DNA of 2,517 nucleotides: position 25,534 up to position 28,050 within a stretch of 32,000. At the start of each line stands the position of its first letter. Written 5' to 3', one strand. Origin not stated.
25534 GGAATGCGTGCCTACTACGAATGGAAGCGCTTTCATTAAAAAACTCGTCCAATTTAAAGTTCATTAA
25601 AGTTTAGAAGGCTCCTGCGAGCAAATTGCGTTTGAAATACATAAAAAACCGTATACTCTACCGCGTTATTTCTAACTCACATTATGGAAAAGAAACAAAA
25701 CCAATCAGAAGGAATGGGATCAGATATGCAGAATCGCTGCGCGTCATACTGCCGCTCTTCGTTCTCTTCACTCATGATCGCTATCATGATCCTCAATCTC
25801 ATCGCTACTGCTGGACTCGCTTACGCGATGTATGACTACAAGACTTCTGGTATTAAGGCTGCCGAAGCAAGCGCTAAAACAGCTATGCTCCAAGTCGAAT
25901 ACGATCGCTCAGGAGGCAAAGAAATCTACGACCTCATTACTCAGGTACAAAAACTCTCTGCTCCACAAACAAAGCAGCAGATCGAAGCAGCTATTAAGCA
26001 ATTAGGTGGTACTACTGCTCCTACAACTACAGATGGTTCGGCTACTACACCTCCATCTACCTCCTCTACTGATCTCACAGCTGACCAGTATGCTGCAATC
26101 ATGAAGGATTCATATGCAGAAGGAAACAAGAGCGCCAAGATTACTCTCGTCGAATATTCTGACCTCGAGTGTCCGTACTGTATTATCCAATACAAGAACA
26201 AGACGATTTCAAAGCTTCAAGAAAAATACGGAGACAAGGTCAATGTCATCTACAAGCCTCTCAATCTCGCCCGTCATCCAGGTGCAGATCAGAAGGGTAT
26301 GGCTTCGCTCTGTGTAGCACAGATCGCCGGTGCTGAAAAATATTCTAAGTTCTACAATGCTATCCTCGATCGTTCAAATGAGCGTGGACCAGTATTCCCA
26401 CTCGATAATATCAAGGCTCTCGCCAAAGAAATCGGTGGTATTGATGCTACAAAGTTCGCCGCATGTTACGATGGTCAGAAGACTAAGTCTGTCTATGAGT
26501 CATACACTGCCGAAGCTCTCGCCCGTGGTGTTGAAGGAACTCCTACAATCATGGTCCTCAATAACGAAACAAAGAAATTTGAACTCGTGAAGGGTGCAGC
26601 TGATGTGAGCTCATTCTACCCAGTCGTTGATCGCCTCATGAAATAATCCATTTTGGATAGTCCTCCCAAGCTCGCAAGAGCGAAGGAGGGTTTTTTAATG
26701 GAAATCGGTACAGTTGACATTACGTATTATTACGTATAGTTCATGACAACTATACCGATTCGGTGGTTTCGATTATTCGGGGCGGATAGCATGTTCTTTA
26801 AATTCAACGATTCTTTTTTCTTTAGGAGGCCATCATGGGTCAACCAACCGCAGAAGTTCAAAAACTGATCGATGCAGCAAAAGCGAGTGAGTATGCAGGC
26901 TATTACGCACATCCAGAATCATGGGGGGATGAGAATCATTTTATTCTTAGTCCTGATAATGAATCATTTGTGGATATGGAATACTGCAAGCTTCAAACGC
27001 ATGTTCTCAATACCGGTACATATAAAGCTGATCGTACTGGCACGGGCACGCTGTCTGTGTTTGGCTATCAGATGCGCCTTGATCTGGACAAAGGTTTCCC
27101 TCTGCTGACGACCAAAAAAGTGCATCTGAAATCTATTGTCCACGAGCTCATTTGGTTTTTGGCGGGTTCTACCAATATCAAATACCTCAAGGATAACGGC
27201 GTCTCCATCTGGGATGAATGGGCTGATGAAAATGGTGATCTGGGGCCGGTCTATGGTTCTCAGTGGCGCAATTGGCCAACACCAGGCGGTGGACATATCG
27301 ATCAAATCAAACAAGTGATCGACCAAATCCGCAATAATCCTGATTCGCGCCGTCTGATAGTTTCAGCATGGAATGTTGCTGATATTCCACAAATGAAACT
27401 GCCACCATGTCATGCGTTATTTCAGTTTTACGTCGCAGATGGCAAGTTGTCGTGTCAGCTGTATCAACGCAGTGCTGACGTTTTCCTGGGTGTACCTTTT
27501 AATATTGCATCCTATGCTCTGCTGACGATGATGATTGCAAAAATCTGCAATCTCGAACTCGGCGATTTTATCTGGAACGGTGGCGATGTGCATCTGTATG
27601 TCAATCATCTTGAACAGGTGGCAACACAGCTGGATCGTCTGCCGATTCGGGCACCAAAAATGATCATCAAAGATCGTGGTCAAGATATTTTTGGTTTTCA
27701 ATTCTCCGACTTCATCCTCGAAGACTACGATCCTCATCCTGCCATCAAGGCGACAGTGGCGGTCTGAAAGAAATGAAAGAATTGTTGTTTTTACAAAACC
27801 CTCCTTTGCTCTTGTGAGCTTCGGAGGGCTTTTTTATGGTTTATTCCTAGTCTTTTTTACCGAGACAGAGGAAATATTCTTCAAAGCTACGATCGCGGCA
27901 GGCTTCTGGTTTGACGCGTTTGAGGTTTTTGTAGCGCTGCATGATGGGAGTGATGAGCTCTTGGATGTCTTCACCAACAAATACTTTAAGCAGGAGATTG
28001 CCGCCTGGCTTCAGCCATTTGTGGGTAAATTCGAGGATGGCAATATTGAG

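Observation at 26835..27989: Proteobacterial-type thyA that terminates on TGA inside a UGA=Gly genome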

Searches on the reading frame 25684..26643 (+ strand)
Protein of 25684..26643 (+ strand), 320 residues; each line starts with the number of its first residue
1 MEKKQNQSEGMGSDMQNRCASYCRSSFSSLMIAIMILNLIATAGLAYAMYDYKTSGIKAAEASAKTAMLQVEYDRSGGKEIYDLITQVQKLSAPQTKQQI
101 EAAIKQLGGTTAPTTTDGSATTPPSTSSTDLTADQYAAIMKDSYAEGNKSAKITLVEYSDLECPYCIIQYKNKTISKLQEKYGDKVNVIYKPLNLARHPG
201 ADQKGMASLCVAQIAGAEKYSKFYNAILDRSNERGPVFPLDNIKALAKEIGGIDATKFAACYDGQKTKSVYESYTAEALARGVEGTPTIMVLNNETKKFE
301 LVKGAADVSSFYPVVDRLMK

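Call 35: find_encoding_contigs(protein=window:25684-26643:+, flank=3000, max_places=6)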
Protein window:25684-26643:+ (320 aa): no gene with exactly this product is on record in the collection.

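Call 39: search_protein_families(library=pfam, proteins=[window:25684-26643:+], max_evalue=0.01)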
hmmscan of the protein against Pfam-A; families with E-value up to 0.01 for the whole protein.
window:25684-26643:+ (320 aa): 3 families
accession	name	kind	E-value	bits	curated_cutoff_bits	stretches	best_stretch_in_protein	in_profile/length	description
PF13462.12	Thioredoxin_4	-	1.1e-17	65.2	23.2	1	144-291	6-145/165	Thioredoxin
PF01323.26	DSBA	-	1.6e-15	57.8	25.6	1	154-308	1-183/191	DSBA-like thioredoxin domain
PF13098.12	Thioredoxin_2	-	0.00033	21.4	27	1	149-308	3-97/104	Thioredoxin-like domain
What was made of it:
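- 25684..26646 (+): Host DsbA-like thioredoxin-fold gene, left neighbour. It stops on TAA. Pfam DSBA/Thioredoxin_4 (call 39).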

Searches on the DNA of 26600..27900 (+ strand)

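Call 44: search_rna_families(source=window, start=26600, end=27900, threshold=evalue, max_evalue=1)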
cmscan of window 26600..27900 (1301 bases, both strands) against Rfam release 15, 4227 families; matches with E-value up to 1: 2.
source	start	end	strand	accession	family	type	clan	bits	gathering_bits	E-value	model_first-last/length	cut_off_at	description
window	26703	26760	-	RF03374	mir-2001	Gene; miRNA;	-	20.9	74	0.15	11-62/72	no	mir-2001 microRNA precursor family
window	27652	27712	+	RF02419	Spd-sr37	Gene; sRNA;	-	20.9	45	0.91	1-67/67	no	Streptococcus sRNA Spd-sr37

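Call 51: search_dna_similar(query=window:26699-27790:+, collection=plasmids, mode=distant, max_rows=10)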
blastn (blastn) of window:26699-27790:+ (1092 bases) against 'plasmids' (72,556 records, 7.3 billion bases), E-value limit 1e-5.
Records with a match: 485; places in all: 486; records where one place covers at least 80% of the query: 0.
Best place of each record, by identity: 80-90% 192; 60-80% 293.
By first word of the organism name: Escherichia 197; Enterobacter 88; Salmonella 48; Staphylococcus 28; Citrobacter 25; Acinetobacter 20; Klebsiella 11; Cronobacter 9; Enterococcus 7; Shigella 7; and 25 more.
By predicted mobility (MOB-suite, as given by PLSDB): non-mobilizable 430; conjugative 29; mobilizable 26.
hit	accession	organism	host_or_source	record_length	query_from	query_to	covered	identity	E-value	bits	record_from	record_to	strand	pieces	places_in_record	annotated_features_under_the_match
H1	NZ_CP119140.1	Neisseria gonorrhoeae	Homo sapiens,whole organism,blood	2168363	302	1065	70%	69.7%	3e-83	317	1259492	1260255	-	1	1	none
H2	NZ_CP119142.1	Neisseria gonorrhoeae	Homo sapiens,whole organism,synovial ...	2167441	302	1065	70%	69.7%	3e-83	317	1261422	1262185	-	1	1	none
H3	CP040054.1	Acinetobacter baumannii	Homo sapiens,blood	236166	359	1050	63%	63.8%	2e-29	139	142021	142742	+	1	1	thymidylate synthase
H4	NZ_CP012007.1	Acinetobacter baumannii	Homo sapiens,blood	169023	359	1050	63%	63.8%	2e-29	139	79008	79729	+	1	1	thymidylate synthase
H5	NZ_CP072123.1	Acinetobacter baumannii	Homo sapiens,Respiratory specimen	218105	359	1050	63%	63.8%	2e-29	139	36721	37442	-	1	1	thymidylate synthase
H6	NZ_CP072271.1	Acinetobacter baumannii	Homo sapiens,Respiratory specimen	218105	359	1050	63%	63.8%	2e-29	139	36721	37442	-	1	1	thymidylate synthase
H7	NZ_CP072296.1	Acinetobacter baumannii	Homo sapiens,Respiratory specimen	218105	359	1050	63%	63.8%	2e-29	139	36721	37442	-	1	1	thymidylate synthase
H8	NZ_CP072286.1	Acinetobacter baumannii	Homo sapiens,Respiratory specimen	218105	359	1050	63%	63.8%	2e-29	139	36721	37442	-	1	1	thymidylate synthase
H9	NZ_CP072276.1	Acinetobacter baumannii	Homo sapiens,Respiratory specimen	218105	359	1050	63%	63.8%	2e-29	139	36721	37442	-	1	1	thymidylate synthase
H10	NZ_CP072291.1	Acinetobacter baumannii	Homo sapiens,Respiratory specimen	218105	359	1050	63%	63.8%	2e-29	139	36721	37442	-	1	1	thymidylate synthase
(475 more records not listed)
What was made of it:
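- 26699..27790 (+): Lineage-specific insert of 1,092 bp. It holds a putative promoter, a Shine-Dalgarno site, thyA and a short 3' tail. No DNA match better than about 70% in plasmids (call 51).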

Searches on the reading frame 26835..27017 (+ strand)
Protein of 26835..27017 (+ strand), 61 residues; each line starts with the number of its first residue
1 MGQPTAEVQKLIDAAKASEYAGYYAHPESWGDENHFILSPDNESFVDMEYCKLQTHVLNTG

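Call 39: search_protein_families(library=pfam, proteins=[window:26835-27017:+], max_evalue=0.01)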
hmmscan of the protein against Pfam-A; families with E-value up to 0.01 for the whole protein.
seq(61 aa): 0 families
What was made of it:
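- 26835..26975 (+): Orphan 47-codon N-terminal extension of ThyA. No Pfam hit (call 39).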

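Call 49: find_homologous_proteins(query=window:26835-26996:+, max_evalue=10)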
Query seq(54 aa): no candidate shares three 5-residue words with the query. No homologue found.
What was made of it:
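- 26835..26975 (+): The word-based search found nothing (call 49).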

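Call 53: search_protein_representatives(protein=window:26835-26984:+)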
Query: 50 residues. Proteins with E-value up to 0.001 (for the whole library): 4; up to 1e-10: 0; up to 1e-30: 0. The best 4 are listed.
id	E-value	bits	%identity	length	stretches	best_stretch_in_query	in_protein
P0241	6.0e-05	38.9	47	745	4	11-29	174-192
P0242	2.0e-04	37.3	49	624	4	11-29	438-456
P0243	2.8e-04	36.8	43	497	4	10-28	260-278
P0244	4.4e-04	36.2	45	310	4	1-29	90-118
